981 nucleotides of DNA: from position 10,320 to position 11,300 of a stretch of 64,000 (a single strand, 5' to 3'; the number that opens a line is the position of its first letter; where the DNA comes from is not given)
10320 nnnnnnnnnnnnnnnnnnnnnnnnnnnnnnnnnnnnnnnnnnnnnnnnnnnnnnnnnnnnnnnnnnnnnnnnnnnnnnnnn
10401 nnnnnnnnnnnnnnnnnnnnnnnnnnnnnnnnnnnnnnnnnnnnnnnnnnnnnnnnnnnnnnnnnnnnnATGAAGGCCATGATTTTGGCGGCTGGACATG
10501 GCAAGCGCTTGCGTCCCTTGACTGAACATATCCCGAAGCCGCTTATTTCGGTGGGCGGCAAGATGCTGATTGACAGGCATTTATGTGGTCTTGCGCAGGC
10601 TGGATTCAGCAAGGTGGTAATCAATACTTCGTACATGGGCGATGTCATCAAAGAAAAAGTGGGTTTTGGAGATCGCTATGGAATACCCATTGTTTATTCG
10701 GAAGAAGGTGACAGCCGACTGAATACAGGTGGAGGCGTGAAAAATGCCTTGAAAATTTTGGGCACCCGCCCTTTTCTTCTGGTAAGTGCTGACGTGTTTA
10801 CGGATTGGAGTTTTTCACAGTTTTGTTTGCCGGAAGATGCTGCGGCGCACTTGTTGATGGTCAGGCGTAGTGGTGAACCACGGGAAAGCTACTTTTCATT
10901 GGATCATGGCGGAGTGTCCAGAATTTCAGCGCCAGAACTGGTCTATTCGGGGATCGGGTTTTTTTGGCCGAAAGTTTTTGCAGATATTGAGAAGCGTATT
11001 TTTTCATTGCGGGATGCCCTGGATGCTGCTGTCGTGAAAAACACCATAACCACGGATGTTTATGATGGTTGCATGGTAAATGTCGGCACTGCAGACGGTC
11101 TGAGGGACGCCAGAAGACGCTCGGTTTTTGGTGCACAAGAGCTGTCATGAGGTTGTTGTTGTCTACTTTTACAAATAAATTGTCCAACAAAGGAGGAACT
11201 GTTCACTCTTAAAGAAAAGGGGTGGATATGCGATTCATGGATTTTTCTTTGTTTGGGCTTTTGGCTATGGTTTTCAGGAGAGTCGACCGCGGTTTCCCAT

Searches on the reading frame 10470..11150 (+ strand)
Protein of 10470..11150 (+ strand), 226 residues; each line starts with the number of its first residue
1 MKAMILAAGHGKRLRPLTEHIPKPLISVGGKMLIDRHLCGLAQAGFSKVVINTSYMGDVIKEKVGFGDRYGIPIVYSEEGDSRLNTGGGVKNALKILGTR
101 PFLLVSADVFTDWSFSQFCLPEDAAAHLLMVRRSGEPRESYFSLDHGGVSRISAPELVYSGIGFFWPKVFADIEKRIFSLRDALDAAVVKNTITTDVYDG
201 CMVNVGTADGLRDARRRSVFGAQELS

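Call 9: search_protein_families(library=ncbifam, proteins=[window:10470-11150:+], max_evalue=10)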
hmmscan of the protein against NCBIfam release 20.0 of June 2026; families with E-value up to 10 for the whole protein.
window:10470-11150:+ (226 aa): 33 families (the best 25 are shown)
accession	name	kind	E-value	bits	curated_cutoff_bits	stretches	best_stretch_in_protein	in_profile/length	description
NF045761.1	NAMPUrTaseMurU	equivalog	2e-60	204.5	250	1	1-214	1-223/226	N-acetylmuramate alpha-1-phosphate uridylyltransferase MurU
NF045697.1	MurNAcPUrMurU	equivalog_domain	4.2e-24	85.2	370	2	4-108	1-104/229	N-acetylmuramate alpha-1-phosphate uridylyltransferase MurU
NF052502.1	man1P_GTase_Rv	exception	9.4e-22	77.3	440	1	2-117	2-116/352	mannose-1-phosphate guanylyltransferase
TIGR03992.1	Arch_glmU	subfamily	2.7e-21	75.9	292.1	1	1-186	1-195/393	bifunctional sugar-1-phosphate nucleotidylyltransferase/acetyltransferase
NF041313.1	UDPGP_AglF_Halo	equivalog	7e-17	61.7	400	1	1-81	1-80/234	UTP--glucose-1-phosphate uridylyltransferase AglF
NF049965.1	GlMnHpPGnyltfHddC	equivalog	1.8e-16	60.4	300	1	1-207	1-210/221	D-glycero-D-manno-heptose 1-phosphate guanosyltransferase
TIGR01208.1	rmlA_long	equivalog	1.8e-13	50.1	320.25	1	2-130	1-132/353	glucose-1-phosphate thymidylyltransferase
NF041173.1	Sug_nt_acttase_Thmprot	equivalog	1.9e-11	43.6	600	1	1-120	1-118/405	bifunctional sugar-1-phosphate nucleotidylyltransferase/acetyltransferase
NF003670.0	PRK05293.1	equivalog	5e-10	38.9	470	1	2-72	6-77/382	glucose-1-phosphate adenylyltransferase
TIGR02091.1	glgC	equivalog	1.6e-09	37.3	424.9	1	2-64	2-65/364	glucose-1-phosphate adenylyltransferase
NF002023.0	PRK00844.1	subfamily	1.6e-08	33.8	458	1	3-63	9-70/408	glucose-1-phosphate adenylyltransferase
NF041135.1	IPPtranDIPPsyn_Thcocales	equivalog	7.2e-08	31.8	580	1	1-54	1-50/419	bifunctional L-myo-inositol-1-phosphate cytidylyltransferase/CDP-L-myo-inositol myo-inositolphosphotransferase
TIGR02623.1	G1P_cyt_trans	equivalog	8.6e-08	31.9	300.25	1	1-62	1-62/255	glucose-1-phosphate cytidylyltransferase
NF001947.0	PRK00725.1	subfamily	1.4e-07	30.6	470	1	3-58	19-75/426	glucose-1-phosphate adenylyltransferase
TIGR01207.1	rmlA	equivalog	1.4e-06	27.7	360.65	1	2-79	1-79/286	glucose-1-phosphate thymidylyltransferase RfbA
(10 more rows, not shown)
